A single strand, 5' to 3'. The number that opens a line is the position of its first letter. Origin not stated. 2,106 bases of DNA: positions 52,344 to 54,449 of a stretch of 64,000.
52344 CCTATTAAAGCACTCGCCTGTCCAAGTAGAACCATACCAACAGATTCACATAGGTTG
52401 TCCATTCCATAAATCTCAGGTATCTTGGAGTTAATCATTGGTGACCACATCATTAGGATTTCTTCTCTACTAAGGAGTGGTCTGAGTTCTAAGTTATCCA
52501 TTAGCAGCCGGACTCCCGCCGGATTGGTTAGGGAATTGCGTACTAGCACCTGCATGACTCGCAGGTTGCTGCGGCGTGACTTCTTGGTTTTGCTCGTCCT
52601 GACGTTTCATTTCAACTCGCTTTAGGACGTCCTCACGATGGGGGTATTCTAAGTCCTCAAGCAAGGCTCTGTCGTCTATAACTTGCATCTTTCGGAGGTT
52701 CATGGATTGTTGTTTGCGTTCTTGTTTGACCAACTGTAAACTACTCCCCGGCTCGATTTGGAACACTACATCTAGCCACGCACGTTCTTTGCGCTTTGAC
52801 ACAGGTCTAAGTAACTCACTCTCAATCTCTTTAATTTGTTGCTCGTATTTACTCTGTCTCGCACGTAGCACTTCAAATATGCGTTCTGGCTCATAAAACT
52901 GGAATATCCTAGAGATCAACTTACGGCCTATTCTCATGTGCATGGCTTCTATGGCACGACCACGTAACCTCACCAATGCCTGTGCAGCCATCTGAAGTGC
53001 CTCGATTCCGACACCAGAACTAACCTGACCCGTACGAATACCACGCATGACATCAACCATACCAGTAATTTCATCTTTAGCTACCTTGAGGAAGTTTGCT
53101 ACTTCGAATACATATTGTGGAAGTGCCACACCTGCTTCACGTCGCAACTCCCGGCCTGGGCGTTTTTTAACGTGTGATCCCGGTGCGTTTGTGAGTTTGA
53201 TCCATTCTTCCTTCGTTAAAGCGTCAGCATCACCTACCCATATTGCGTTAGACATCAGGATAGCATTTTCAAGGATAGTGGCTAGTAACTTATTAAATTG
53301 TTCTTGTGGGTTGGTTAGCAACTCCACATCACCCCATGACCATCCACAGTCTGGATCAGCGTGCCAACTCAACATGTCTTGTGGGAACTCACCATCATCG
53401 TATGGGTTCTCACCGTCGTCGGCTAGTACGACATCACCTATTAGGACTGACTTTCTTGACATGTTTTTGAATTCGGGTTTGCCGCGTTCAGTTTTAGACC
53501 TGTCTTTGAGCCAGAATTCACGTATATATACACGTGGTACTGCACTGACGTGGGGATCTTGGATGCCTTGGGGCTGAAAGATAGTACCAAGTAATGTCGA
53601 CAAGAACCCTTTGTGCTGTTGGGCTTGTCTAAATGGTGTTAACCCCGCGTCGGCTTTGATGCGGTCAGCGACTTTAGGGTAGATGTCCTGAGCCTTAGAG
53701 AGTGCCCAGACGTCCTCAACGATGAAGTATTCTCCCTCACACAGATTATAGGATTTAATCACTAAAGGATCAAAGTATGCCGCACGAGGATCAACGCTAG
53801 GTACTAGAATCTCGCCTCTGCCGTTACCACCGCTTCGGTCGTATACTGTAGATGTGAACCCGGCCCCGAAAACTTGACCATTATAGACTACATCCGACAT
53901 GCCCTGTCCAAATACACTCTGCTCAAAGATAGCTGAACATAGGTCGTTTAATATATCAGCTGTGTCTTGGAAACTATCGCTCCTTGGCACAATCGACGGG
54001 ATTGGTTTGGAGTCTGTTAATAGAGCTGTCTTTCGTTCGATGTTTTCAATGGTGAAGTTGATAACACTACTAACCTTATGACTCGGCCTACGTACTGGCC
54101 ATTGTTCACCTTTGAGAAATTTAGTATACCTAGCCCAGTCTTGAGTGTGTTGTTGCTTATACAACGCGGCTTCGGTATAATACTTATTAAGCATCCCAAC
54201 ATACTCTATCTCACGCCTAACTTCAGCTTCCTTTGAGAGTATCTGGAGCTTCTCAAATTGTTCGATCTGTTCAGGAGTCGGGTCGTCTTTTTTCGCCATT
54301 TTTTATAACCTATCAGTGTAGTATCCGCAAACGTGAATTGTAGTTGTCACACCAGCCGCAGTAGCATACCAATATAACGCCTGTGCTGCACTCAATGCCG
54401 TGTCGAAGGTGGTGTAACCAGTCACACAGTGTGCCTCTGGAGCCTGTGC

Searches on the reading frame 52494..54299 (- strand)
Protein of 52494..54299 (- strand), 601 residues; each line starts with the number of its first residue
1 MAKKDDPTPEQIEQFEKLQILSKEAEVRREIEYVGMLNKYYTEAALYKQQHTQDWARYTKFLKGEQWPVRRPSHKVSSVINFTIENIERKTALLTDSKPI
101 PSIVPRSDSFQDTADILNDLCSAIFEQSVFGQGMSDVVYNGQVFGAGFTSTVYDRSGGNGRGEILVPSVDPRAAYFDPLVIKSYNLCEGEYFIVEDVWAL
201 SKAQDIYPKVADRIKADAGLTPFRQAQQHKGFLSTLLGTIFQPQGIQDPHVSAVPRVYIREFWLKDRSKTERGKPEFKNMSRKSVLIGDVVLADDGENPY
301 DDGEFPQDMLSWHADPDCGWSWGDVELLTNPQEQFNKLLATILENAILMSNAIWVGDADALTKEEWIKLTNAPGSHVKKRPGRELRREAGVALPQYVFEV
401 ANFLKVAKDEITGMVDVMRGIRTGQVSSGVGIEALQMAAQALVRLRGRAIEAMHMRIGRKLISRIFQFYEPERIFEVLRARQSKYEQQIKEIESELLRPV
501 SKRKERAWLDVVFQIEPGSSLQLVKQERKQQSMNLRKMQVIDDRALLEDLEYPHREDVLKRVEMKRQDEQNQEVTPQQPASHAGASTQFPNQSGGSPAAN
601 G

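Call 22: search_protein_families(library=pfam, proteins=[window:52494-54299:-], max_evalue=0.01)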
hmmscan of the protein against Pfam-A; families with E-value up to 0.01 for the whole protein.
window:52494-54299:- (601 aa): 1 family
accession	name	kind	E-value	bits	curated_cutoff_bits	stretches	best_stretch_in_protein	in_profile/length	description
PF16510.12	P22_portal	-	2e-32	113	26.1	1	40-583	3-571/594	Phage P22-like portal protein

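Call 104: find_homologous_proteins(query=window:52494-54299:-, max_evalue=1e-20)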
Query window:52494-54299:- (601 aa): 87 proteins with E <= 1e-20 among 8000 candidates.
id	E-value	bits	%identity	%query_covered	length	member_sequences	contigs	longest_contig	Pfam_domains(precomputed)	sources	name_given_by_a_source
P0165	0.0e+0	1364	100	100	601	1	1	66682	PF16510.13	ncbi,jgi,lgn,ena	ncbi:MAG: hypothetical protein WC444_06505 [Candidatus Paceibacterota bacterium]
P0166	0.0e+0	1188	86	100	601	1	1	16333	PF16510.13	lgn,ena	-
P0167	0.0e+0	1124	81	99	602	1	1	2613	PF16510.13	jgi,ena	-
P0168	0.0e+0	1104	80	100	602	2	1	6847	PF16510.13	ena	-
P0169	7.7e-295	997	72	100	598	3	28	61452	PF16510.13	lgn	-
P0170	3.4e-293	992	71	100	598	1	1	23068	PF16510.13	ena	-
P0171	5.3e-286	968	69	100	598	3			PF16510.13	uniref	uniref:Putative head tail connector protein n=1 Tax=viral metagenome TaxID=1070528 RepID=A0A6M3K0N4_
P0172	4.5e-241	820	62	98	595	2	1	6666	PF23899.2,PF16510.13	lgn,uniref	uniref:Putative head to tail joining protein n=1 Tax=viral metagenome TaxID=1070528 RepID=A0A6M3KIA4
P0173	1.9e-225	768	58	100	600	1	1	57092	PF23899.2,PF16510.13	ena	-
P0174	4.8e-225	767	61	99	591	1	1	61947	PF23899.2,PF16510.13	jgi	-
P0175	6.7e-225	766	59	98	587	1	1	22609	PF23899.2,PF16510.13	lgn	-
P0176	1.0e-224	766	59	98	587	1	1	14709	PF23899.2,PF16510.13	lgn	-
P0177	9.1e-224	763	58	98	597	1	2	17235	PF23899.2,PF16510.13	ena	-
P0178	1.6e-223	762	58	99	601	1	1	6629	PF23899.2,PF16510.13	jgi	-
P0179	1.7e-223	762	59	100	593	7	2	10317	PF23899.2,PF16510.13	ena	-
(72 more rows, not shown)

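Call 107: find_related_loci(query=A4, collection=viral_contigs, flank=10000)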
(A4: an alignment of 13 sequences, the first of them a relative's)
Query A4 (601 aa) in viral_contigs; peptide patterns used: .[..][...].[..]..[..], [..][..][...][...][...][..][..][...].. (x = any residue, [..] = any of these).
161 stretches matched a pattern; 122 encode a relative of the query (tblastn E <= 1e-3); the best 80 are kept; 80 distinct loci.
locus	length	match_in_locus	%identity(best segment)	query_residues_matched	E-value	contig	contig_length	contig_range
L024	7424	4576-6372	85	1-599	0e+0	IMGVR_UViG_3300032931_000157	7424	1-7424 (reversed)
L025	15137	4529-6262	58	10-599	0e+0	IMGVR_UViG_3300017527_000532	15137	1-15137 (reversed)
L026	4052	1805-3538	57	10-599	0e+0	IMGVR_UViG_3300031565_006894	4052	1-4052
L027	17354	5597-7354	61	8-599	0e+0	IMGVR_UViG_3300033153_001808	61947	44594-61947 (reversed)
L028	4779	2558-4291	56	10-599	0e+0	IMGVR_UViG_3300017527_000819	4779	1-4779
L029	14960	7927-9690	57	3-597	0e+0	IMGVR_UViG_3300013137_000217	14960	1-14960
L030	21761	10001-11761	55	7-599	0e+0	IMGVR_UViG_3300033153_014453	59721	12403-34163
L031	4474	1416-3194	55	1-599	0e+0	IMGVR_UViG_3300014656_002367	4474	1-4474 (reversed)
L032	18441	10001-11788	55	1-597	0e+0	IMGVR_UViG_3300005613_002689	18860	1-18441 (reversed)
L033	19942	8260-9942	56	29-597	0e+0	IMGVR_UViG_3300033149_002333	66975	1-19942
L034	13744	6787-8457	55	33-597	0e+0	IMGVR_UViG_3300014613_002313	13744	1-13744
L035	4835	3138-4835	55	8-577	0e+0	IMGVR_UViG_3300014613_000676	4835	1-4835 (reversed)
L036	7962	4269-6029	53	2-599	0e+0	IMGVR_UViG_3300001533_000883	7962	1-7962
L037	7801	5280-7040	53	3-597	0e+0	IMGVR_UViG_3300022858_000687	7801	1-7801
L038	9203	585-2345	53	3-597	0e+0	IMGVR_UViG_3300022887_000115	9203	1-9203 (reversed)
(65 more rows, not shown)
